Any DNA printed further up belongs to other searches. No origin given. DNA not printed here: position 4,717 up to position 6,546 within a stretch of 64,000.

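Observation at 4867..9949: Tightly packed MttB-family / SRPBCC / racemase-family / DMGDH-GcvT operon: candidate aerobic quaternary-amine demethylation route without a corrinoid partner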

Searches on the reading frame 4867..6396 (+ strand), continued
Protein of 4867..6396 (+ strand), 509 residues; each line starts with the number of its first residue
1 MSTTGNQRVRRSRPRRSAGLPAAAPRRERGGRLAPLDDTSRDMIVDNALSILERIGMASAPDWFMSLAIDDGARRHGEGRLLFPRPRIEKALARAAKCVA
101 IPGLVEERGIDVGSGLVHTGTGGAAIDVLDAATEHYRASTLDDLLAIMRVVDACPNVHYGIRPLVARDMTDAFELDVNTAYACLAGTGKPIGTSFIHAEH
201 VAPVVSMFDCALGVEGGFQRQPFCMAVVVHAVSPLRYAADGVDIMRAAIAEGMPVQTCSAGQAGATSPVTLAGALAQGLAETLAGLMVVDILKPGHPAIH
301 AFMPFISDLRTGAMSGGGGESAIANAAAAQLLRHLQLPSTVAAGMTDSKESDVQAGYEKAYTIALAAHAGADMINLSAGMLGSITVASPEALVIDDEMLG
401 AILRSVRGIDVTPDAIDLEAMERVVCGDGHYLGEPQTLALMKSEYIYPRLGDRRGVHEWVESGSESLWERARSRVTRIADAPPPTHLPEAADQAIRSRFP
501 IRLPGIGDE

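Call 67: get_annotated_region(hit=H22, flank=8000)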
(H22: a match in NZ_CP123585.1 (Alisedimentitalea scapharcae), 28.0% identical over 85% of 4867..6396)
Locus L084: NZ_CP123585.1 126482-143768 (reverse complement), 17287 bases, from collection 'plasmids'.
description: Alisedimentitalea scapharcae strain KCTC 42119 plasmid unnamed4, complete sequence
organism: Alisedimentitalea scapharcae (NCBI taxid 1524259)
taxonomy: Bacteria; Pseudomonadota; Alphaproteobacteria; Rhodobacterales; Paracoccaceae; Alisedimentitalea; Alisedimentitalea scapharcae
host: -; source: Anadara broughtonii; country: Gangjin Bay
typing (MOB-suite, as given by PLSDB): non-mobilizable
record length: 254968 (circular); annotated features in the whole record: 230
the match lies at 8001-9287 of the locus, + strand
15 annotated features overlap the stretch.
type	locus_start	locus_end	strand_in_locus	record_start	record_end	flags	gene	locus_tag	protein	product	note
CDS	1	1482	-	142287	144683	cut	-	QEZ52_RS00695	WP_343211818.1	FAD-dependent oxidoreductase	-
CDS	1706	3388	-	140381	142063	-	-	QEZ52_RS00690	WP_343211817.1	ABC transporter ATP-binding protein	-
CDS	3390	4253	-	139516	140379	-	-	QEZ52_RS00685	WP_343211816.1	ABC transporter permease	-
CDS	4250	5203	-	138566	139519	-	-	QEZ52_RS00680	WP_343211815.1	ABC transporter permease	GO:0055085 - transmembrane transport [Evidence IEA]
CDS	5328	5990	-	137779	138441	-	-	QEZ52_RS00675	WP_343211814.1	GntR family transcriptional regulator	-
CDS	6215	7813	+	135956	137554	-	-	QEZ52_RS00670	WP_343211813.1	ABC transporter substrate-binding protein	-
CDS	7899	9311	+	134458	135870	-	-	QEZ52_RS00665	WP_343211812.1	trimethylamine methyltransferase family protein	GO:0015948 - methanogenesis [Evidence IEA]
CDS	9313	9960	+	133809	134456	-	-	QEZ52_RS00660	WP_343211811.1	glutathione S-transferase family protein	GO:0006749 - glutathione metabolic process [Evidence IEA]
CDS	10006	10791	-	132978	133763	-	-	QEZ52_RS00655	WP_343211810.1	phytanoyl-CoA dioxygenase family protein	-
CDS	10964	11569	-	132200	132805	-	-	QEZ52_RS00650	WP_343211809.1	peroxidase-related enzyme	-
CDS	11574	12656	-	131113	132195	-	-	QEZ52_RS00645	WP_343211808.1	hypothetical protein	-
CDS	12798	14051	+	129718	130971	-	-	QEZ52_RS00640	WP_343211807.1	FAD-dependent oxidoreductase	-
CDS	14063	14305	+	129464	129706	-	-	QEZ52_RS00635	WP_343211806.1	sarcosine oxidase subunit delta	GO:0046653 - tetrahydrofolate metabolic process [Evidence IEA]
CDS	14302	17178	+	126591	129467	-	-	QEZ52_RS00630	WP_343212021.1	2Fe-2S iron-sulfur cluster-binding protein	-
CDS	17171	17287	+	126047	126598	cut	-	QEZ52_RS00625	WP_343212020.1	hypothetical protein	-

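Call 71: search_solved_structures(query=L034:1189-2202:-, max_evalue=0.01)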
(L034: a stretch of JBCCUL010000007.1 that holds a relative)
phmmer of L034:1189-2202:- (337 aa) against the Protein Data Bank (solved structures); distinct sequences matched with E-value up to 0.01: 3.
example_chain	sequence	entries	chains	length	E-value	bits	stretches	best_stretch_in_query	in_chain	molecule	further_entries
4dwz_A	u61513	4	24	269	7.5e-28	101.2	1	165-336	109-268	Hypothetical protein TON_0340 | Uncharacterized protein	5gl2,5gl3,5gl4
4fc5_A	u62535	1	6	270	9.4e-28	100.9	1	165-336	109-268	Putative uncharacterized protein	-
5gkx_A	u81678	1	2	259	3.4e-24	89.2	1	165-336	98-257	Uncharacterized protein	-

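Call 72: search_solved_structures(query=L074:4955-6214:-, max_evalue=0.01)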
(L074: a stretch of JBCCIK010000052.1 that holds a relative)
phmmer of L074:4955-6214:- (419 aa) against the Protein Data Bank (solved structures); distinct sequences matched with E-value up to 0.01: 1.
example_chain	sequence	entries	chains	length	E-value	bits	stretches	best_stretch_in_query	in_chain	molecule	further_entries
2aeu_A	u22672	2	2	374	2.5e-27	99.2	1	26-377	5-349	Hypothetical protein MJ0158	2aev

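Call 80: search_solved_structures(query=L018:8625-9998:+, max_evalue=1e-60)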
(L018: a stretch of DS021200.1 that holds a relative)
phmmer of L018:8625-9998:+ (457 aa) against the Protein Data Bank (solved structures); distinct sequences matched with E-value up to 1e-60: 49.
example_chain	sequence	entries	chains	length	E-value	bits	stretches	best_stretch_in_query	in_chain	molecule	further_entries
5ghf_A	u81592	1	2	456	6.3e-120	404.4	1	4-453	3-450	Aminotransferase class-III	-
5ghg_A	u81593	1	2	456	1.2e-119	403.5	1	4-453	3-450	Aminotransferase class-III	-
7b4i_AAA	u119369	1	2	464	9.7e-118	397.2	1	6-453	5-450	Aspartate aminotransferase family protein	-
6tb1_A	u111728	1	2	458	1.2e-116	393.7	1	6-453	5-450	Aspartate aminotransferase family protein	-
6g4b_A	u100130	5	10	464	8.8e-116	390.8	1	6-453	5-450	Aspartate aminotransferase family protein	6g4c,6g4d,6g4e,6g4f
6tb0_A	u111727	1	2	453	3.4e-115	388.8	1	8-453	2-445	Aspartate aminotransferase family protein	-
7b4j_A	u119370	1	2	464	7.5e-115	387.7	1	6-453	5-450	Aspartate aminotransferase family protein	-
5kr6_A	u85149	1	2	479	4e-114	385.3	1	3-457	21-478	4-aminobutyrate transaminase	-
9j4y_A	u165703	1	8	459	5.4e-111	375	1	8-443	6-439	Aminotransferase, class III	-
9j2k_A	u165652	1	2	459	3.7e-110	372.3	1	8-443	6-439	Aminotransferase, class III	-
21ft_A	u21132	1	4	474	3.2e-103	349.4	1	36-452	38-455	Gamma-aminobutyrate transaminase POP2, mitochondrial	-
5kqw_A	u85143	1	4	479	3.2e-103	349.4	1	3-456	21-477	4-aminobutyrate transaminase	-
5ti8_A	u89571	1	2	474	4.9e-103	348.8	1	4-452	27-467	Aminotransferase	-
7ypm_A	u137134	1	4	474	6.8e-103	348.3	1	8-452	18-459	Aspartate aminotransferase family protein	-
5kr5_A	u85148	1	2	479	1.7e-102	347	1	3-453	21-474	4-aminobutyrate transaminase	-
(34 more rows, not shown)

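Call 81: search_protein_families(library=ncbifam, proteins=[L082:15510-17189:+, L082:9410-10699:+, L082:10696-13095:+, L082:13095-15506:+, L081:17816-20230:+], max_evalue=1e-20)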
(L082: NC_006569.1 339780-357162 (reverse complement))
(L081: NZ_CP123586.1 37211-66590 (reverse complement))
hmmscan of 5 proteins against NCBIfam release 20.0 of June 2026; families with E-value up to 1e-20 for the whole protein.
L082:15510-17189:+ (559 aa): 50 families (the best 25 are shown)
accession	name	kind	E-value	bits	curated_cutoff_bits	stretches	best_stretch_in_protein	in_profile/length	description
NF005713.0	PRK07525.1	subfamily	5.8e-120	401.4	620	1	6-556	8-581/592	sulfoacetaldehyde acetyltransferase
TIGR03457.1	sulphoacet_xsc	equivalog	1.1e-117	393.9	676.4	1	7-554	5-573/579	sulfoacetaldehyde acetyltransferase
TIGR00118.1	acolac_lg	equivalog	5.2e-106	355.3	538.35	1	5-538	2-535/557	biosynthetic-type acetolactate synthase large subunit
NF006052.0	PRK08199.1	subfamily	2.4e-103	346.3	539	1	3-550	7-549/559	thiamine pyrophosphate protein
NF004919.0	PRK06276.1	equivalog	6e-96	322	866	1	5-543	2-544/582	acetolactate synthase large subunit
NF004710.0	PRK06048.1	equivalog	1.2e-92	311.1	976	1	2-538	6-538/561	acetolactate synthase large subunit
NF004516.0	PRK05858.1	equivalog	5.3e-92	309.1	587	1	4-540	11-538/548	acetolactate synthase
NF006524.0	PRK08978.1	equivalog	3.6e-90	302.8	738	1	5-539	2-526/548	acetolactate synthase 2 catalytic subunit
NF006122.0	PRK08266.1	subfamily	1.1e-89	301.4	571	1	2-540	2-527/543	hypothetical protein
NF006016.1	PRK08155.1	equivalog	1.2e-87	294.7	870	1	4-539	3-534/554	acetolactate synthase large subunit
NF005058.0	PRK06466.1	equivalog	8.8e-87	291.9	951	1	2-532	2-541/574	acetolactate synthase 3 large subunit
NF004772.0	PRK06112.1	subfamily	4e-84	283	673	1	5-543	15-565/578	acetolactate synthase catalytic subunit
NF005824.0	PRK07710.1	equivalog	5.1e-84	282.6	976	1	4-537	17-548/573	acetolactate synthase large subunit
NF005039.0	PRK06456.1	equivalog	1.3e-83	281.4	868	1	6-542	4-549/572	acetolactate synthase large subunit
NF006187.0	PRK08322.1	equivalog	2.6e-83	280.3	509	1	7-539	5-530/548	acetolactate synthase large subunit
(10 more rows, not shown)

L082:9410-10699:+ (429 aa): 50 families (the best 25 are shown)
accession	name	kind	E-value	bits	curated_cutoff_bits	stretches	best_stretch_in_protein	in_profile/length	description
NF000818.0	PRK00062.1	subfamily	7.8e-85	285.1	398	1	3-422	6-427/429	glutamate-1-semialdehyde 2,1-aminomutase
TIGR00713.1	hemL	equivalog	8.3e-80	268.5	527.3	1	6-421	5-422/423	glutamate-1-semialdehyde 2,1-aminomutase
NF009055.0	PRK12389.1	equivalog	1.6e-65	221.4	637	1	28-423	35-429/431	glutamate-1-semialdehyde 2,1-aminomutase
NF041362.1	GntE_guanitoxin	equivalog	6.2e-63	212.8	525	1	4-355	9-368/426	guanitoxin biosynthesis PLP-dependent transaminase GntE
NF004856.0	PRK06209.1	equivalog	2.9e-45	154.6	486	1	4-344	12-348/450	glutamate-1-semialdehyde 2,1-aminomutase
NF002874.0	PRK03244.1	equivalog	8.7e-45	153.2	457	1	29-335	26-322/399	acetylornithine transaminase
TIGR00707.1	argD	subfamily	4.3e-42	144.3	410.05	1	28-341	9-315/381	acetylornithine/succinylornithine family transaminase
NF005692.0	PRK07495.1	equivalog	2.2e-39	135.3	724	1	3-334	3-336/425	4-aminobutyrate--2-oxoglutarate transaminase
NF001864.0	PRK00615.1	equivalog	2.2e-38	132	706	1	9-419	13-426/433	glutamate-1-semialdehyde aminotransferase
NF049976.1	AmadipTransam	equivalog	5.6e-38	130.9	650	1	28-332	14-326/416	2-aminoadipate transaminase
NF005453.0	PRK07046.1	subfamily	6.5e-37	127.2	425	1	6-342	33-371/453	transaminase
NF005993.0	PRK08117.1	subfamily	5.4e-36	124.1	574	0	30-141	27-142/433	aspartate aminotransferase family protein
NF004714.0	PRK06058.1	subfamily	2.2e-35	122.2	639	0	178-341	214-368/447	4-aminobutyrate--2-oxoglutarate transaminase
NF003468.0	PRK05093.1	subfamily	1.5e-34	119.4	522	1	28-340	23-329/405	acetylornithine/succinyldiaminopimelate transaminase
NF004426.0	PRK05769.1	equivalog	4.8e-34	117.9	552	1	24-343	32-366/441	acetyl ornithine aminotransferase family protein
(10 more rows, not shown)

L082:10696-13095:+ (799 aa): 11 families
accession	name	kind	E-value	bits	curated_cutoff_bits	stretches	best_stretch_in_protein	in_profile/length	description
NF001567.0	PRK00389.1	subfamily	3.3e-54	184.2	300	1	463-790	31-347/359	glycine cleavage system aminomethyltransferase GcvT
TIGR01372.1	soxA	subfamily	1.5e-47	162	1164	1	422-763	605-959/996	sarcosine oxidase subunit alpha family protein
TIGR00528.1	gcvT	equivalog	2.8e-43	148.2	235.85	1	471-771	32-340/362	glycine cleavage system aminomethyltransferase GcvT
NF053776.1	TmaoDeMthMsil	equivalog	1e-41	143.3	1100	1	474-764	420-724/763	trimethylamine N-oxide demethylase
TIGR02352.1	thiamin_ThiO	equivalog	8.1e-35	120.5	250.8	1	10-371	2-348/351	glycine oxidase ThiO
NF010093.0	PRK13579.1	equivalog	2.7e-34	118.6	459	1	471-771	40-344/371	glycine cleavage system aminomethyltransferase GcvT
TIGR01373.1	soxB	subfamily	1.6e-30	106.2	529.45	1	9-388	33-400/407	sarcosine oxidase subunit beta family protein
NF001933.0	PRK00711.1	subfamily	2.7e-29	102.4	383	0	60-238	106-285/429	D-amino acid dehydrogenase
NF008425.0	PRK11259.1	equivalog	4e-28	98.4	257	1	8-388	6-376/377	N-methyl-L-tryptophan oxidase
NF009133.0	PRK12486.1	equivalog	1.7e-24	86.5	410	1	468-763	40-341/369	dimethylsulfoniopropionate demethylase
TIGR01377.1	soxA_mon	subfamily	3.3e-21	75.5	479.65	1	10-388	4-376/381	amino oxidase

L082:13095-15506:+ (803 aa): 5 families
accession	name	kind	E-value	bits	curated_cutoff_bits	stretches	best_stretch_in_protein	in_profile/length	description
TIGR01372.1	soxA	subfamily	2.6e-47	161.3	1164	1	416-799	602-994/996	sarcosine oxidase subunit alpha family protein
NF001567.0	PRK00389.1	subfamily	3.3e-38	131.6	300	1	459-793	24-354/359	glycine cleavage system aminomethyltransferase GcvT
NF053776.1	TmaoDeMthMsil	equivalog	1.6e-28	99.7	1100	1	466-799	415-761/763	trimethylamine N-oxide demethylase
TIGR00528.1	gcvT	equivalog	7.6e-26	90.9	235.85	1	459-791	22-359/362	glycine cleavage system aminomethyltransferase GcvT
TIGR02352.1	thiamin_ThiO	equivalog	6.7e-21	74.8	250.8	0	10-216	1-214/351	glycine oxidase ThiO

L081:17816-20230:+ (804 aa): 9 families
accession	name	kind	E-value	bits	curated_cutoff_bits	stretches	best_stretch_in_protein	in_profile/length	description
NF001567.0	PRK00389.1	subfamily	3.3e-48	164.5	300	1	421-787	3-345/359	glycine cleavage system aminomethyltransferase GcvT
TIGR02352.1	thiamin_ThiO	equivalog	6.6e-42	143.9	250.8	1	11-369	1-349/351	glycine oxidase ThiO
TIGR01372.1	soxA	subfamily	8.5e-40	136.4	1164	1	418-760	604-957/996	sarcosine oxidase subunit alpha family protein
TIGR00528.1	gcvT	equivalog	5.3e-38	130.9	235.85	1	421-761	1-331/362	glycine cleavage system aminomethyltransferase GcvT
NF010093.0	PRK13579.1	equivalog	1.9e-37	128.9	459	1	416-774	4-348/371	glycine cleavage system aminomethyltransferase GcvT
NF001933.0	PRK00711.1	subfamily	8.5e-29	100.8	383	0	63-251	108-296/429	D-amino acid dehydrogenase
NF053776.1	TmaoDeMthMsil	equivalog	4.9e-27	94.8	1100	1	468-770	420-731/763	trimethylamine N-oxide demethylase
TIGR01373.1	soxB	subfamily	5.5e-23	81.5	529.45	1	10-371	32-386/407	sarcosine oxidase subunit beta family protein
NF008425.0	PRK11259.1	equivalog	1.1e-22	80.6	257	0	8-213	4-208/377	N-methyl-L-tryptophan oxidase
